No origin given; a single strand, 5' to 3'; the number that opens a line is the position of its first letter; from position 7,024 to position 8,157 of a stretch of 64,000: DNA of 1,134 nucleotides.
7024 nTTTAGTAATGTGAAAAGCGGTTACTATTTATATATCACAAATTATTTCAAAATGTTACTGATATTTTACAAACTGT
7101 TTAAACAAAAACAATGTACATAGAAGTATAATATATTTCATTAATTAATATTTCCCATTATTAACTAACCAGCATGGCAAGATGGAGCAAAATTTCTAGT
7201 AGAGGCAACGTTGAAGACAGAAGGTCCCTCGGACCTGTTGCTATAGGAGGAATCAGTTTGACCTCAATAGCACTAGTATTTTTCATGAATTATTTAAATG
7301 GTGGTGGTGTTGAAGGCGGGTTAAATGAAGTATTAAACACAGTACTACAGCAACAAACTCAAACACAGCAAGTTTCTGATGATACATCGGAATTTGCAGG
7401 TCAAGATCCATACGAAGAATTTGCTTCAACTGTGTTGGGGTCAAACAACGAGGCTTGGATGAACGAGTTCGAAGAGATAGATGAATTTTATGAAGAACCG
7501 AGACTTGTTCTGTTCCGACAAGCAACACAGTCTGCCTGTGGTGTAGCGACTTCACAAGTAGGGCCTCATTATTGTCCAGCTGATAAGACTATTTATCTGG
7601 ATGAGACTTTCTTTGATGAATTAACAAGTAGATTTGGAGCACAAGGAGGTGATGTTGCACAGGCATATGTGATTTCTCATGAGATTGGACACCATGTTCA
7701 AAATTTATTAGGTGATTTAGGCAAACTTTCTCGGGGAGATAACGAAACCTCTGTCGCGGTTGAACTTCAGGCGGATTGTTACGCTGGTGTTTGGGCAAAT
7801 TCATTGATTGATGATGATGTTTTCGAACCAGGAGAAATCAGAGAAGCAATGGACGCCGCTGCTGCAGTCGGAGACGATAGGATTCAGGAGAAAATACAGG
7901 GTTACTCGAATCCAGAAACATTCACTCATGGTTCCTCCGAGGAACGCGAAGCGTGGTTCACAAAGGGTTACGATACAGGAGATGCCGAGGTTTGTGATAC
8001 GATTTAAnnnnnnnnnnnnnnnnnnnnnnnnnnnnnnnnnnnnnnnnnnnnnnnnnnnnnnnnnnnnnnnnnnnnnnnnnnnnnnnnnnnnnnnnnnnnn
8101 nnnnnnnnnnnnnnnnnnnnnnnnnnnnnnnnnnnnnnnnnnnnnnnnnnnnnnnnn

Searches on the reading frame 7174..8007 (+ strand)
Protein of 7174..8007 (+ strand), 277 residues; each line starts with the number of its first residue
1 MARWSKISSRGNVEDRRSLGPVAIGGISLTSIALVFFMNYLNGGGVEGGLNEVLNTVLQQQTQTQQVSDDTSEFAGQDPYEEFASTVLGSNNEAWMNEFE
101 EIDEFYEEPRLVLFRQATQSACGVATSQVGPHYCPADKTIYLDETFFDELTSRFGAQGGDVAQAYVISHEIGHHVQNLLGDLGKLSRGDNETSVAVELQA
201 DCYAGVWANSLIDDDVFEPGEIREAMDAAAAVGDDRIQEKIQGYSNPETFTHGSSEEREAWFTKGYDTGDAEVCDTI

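Call 7: search_protein_families(library=pfam, proteins=[window:7174-8007:+], max_evalue=0.01)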
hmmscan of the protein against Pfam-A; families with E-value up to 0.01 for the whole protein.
window:7174-8007:+ (277 aa): 1 family
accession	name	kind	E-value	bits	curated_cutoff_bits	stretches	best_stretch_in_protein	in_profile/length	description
PF04228.19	Zn_peptidase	-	1e-81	275.1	23.2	1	3-276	2-289/290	Putative neutral zinc metallopeptidase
